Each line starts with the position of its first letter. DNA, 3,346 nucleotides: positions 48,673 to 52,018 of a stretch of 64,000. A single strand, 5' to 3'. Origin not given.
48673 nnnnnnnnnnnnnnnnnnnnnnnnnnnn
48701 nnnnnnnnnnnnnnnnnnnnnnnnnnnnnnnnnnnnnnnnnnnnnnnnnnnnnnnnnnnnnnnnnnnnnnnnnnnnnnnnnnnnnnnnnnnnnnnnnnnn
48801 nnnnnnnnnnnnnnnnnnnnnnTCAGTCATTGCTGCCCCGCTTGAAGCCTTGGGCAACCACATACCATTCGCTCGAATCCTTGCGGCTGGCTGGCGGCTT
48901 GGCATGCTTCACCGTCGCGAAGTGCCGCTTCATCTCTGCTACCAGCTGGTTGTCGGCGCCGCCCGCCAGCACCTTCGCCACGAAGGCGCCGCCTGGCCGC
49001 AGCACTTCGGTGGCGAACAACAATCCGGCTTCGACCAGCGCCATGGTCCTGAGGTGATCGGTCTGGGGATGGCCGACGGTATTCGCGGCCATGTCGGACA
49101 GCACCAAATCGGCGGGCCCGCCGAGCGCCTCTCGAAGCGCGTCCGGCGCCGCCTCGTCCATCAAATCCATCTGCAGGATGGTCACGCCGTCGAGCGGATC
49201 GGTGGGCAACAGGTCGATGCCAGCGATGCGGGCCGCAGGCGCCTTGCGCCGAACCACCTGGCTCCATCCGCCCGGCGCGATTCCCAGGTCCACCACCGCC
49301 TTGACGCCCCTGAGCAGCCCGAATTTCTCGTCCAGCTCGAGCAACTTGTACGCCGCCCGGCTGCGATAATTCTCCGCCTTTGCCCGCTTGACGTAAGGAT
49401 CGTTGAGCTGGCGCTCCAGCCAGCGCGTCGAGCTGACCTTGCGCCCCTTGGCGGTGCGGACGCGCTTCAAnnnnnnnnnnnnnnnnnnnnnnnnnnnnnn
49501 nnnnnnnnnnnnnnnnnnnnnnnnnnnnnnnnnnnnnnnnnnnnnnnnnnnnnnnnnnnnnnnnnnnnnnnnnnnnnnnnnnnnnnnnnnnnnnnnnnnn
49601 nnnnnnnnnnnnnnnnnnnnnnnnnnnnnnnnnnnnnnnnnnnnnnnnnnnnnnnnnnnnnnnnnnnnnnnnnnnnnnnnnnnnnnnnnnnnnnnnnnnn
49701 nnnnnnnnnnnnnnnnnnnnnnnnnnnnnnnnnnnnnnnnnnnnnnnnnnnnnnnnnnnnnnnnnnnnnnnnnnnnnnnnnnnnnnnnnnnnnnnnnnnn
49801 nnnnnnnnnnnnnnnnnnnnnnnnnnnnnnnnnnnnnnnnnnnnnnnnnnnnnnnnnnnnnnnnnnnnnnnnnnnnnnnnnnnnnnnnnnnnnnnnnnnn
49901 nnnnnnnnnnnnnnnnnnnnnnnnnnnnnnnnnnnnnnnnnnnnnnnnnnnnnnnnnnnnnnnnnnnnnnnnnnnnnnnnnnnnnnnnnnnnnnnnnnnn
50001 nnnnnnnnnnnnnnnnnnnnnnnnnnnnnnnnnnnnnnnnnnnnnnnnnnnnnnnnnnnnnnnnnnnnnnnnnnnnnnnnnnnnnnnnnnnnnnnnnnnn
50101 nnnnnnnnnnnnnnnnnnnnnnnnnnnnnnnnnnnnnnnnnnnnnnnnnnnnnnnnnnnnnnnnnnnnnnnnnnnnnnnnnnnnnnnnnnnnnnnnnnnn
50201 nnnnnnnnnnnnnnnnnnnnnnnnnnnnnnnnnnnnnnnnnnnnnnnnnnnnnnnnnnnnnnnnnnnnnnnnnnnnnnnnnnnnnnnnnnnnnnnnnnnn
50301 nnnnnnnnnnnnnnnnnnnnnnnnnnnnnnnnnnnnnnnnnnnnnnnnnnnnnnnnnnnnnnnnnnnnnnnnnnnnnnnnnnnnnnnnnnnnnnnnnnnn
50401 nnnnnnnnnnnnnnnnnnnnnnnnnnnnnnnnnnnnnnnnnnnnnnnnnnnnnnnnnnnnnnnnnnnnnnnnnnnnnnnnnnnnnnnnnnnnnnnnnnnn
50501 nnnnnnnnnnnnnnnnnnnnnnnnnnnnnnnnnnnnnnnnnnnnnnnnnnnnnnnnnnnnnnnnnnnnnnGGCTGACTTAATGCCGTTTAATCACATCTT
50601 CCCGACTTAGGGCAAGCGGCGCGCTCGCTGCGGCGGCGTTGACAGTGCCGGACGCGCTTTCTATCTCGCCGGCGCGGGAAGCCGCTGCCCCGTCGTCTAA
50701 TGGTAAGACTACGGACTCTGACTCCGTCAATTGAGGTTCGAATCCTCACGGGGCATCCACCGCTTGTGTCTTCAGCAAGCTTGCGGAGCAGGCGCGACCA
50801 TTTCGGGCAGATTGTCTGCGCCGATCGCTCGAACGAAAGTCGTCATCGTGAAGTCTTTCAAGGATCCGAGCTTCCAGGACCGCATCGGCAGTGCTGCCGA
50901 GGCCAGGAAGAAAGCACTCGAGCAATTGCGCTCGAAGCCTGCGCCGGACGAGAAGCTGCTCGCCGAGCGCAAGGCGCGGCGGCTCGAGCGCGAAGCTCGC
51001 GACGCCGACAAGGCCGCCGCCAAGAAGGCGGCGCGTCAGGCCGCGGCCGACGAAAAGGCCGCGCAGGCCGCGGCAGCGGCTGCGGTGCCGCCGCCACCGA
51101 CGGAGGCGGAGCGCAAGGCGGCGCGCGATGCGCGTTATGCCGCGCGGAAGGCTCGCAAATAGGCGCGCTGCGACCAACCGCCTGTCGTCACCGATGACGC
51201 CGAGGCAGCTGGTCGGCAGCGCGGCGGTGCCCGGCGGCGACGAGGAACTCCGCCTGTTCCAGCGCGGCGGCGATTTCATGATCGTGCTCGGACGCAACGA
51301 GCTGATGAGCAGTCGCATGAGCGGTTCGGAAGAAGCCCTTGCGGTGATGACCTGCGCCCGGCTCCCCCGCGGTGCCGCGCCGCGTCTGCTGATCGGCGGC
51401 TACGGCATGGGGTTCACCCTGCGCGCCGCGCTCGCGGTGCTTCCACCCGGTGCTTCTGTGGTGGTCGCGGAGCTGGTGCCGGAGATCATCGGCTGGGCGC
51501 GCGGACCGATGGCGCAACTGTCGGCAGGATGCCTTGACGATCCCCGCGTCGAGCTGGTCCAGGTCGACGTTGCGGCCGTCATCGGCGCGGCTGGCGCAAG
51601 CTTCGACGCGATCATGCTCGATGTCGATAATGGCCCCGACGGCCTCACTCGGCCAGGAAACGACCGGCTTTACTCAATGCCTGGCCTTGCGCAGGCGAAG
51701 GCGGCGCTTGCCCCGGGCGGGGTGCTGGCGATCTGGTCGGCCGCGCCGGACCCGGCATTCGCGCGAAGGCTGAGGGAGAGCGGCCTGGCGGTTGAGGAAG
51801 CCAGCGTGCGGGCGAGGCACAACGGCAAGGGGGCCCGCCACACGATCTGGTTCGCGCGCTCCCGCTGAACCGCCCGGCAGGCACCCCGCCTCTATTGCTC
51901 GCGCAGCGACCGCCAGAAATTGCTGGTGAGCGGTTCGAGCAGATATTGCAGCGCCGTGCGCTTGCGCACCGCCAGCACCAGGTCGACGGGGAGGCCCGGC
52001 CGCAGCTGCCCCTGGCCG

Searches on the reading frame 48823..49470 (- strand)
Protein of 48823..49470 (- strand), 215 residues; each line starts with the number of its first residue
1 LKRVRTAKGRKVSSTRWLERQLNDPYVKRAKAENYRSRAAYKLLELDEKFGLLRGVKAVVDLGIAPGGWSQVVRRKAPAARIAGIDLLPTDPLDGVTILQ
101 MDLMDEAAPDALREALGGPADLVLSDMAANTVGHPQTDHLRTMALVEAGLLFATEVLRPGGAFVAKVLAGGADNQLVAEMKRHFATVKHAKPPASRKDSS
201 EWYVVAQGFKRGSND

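Call 9: find_related_loci(query=window:48823-49470:-, collection=genome_contigs, flank=3000)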
Query window:48823-49470:- (215 aa) in genome_contigs; peptide patterns used: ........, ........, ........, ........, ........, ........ (x = any residue, [..] = any of these).
600 stretches matched a pattern (row limit reached: there are more); 531 encode a relative of the query (tblastn E <= 1e-3); the best 80 are kept; 80 distinct loci.
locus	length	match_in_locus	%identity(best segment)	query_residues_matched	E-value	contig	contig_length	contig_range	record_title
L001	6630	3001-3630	89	1-210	4e-124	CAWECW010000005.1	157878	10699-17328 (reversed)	MAG: uncultured Alphaproteobacteria bacterium isolate MFD03066.bin.2.178 genome assembly, contig: contig_16878, whole ge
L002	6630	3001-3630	87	1-210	8e-124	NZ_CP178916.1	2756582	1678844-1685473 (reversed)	Sphingomonas sediminicola strain DSM 18106 chromosome, complete genome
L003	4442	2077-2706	87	1-210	1e-124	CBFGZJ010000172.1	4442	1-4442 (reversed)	MAG TPA_asm: uncultured Sphingomonas sp. isolate SRR11092512_binner13_Refined_2 genome assembly, contig: ERZ27258549.433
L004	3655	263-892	87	1-210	3e-125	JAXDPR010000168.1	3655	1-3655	MAG: Sphingomonadales bacterium isolate BP_716 scaffold_2978174, whole genome shotgun sequence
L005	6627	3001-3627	86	2-210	5e-122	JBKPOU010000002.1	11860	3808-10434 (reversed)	MAG: Pseudomonadota bacterium isolate GS_HAYS_MAG_00006 GS_HAYS_000002384373, whole genome shotgun sequence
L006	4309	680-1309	86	1-210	4e-123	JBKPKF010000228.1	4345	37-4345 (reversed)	MAG: Pseudomonadota bacterium isolate GS_HAYS_MAG_00125 GS_HAYS_000002485304, whole genome shotgun sequence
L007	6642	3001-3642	85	1-214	7e-121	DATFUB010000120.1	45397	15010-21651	MAG TPA_asm: Sphingomicrobium sp. isolate SMAG_U9426 k141_1939261, whole genome shotgun sequence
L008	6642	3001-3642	86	1-214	3e-120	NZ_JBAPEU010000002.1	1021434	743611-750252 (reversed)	Sphingomonas agri strain LMG 29563 NODE_2_length_1021434_cov_228.844101, whole genome shotgun sequence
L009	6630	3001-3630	85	3-212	4e-119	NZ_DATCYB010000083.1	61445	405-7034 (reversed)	MAG: Allosphingosinicella sp. isolate SMAG_U7454 k141_116071, whole genome shotgun sequence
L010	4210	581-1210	83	1-210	2e-119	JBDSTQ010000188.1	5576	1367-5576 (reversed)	MAG: Sphingomicrobium sp. isolate cluster1_bin.561 k127_2152787, whole genome shotgun sequence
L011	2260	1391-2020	86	2-210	2e-125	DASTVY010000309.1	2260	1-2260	MAG TPA_asm: Sphingomicrobium sp. isolate SMAG_U2372 k141_379104, whole genome shotgun sequence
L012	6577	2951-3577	84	2-210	2e-118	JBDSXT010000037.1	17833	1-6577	MAG: Sphingomicrobium sp. isolate cluster1_bin.658 k127_4688052, whole genome shotgun sequence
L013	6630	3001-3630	84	1-210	4e-118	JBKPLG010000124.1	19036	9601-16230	MAG: Pseudomonadota bacterium isolate GS_HAYS_MAG_00098 GS_HAYS_000001252970, whole genome shotgun sequence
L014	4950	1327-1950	85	3-210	6e-118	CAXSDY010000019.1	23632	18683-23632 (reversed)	MAG: uncultured Sphingomonadaceae bacterium isolate private_X16_metawrap_bin.14 genome assembly, contig: private_X16_met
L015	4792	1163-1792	84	1-210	6e-118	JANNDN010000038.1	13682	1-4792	MAG: Sphingomonas sp. isolate OTE_75_metabat_72 OTE_75_k141_838979, whole genome shotgun sequence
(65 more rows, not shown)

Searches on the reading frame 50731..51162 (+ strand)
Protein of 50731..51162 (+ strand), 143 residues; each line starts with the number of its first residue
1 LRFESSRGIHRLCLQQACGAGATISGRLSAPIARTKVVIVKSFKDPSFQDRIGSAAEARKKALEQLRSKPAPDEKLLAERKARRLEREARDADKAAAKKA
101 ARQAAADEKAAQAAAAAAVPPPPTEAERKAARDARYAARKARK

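Call 80: search_protein_families(library=pfam, proteins=[window:50731-51162:+], max_evalue=0.01)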
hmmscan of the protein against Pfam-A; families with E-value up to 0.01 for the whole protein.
window:50731-51162:+ (143 aa): 1 family
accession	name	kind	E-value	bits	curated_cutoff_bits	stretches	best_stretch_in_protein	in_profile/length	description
PF20089.4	DUF6481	-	8.8e-12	46.1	24.6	1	41-143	2-119/119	Family of unknown function (DUF6481)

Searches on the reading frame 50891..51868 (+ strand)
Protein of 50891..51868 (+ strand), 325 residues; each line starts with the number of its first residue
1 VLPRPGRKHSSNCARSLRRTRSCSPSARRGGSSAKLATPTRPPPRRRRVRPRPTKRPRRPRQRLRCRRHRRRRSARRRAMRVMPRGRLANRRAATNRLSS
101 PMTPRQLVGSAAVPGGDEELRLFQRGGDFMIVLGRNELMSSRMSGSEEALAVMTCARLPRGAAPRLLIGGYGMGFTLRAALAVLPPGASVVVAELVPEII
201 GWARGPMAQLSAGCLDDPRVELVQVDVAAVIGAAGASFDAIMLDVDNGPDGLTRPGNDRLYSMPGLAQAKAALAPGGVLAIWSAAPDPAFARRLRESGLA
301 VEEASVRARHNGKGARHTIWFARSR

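Call 80: search_protein_families(library=pfam, proteins=[window:50891-51868:+], max_evalue=0.01)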
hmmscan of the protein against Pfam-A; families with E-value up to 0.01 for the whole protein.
window:50891-51868:+ (325 aa): 1 family
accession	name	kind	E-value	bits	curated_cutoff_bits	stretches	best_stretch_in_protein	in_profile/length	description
PF01564.23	Spermine_synth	-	3.7e-05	23.8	22.9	1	166-280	23-129/186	Spermine/spermidine synthase domain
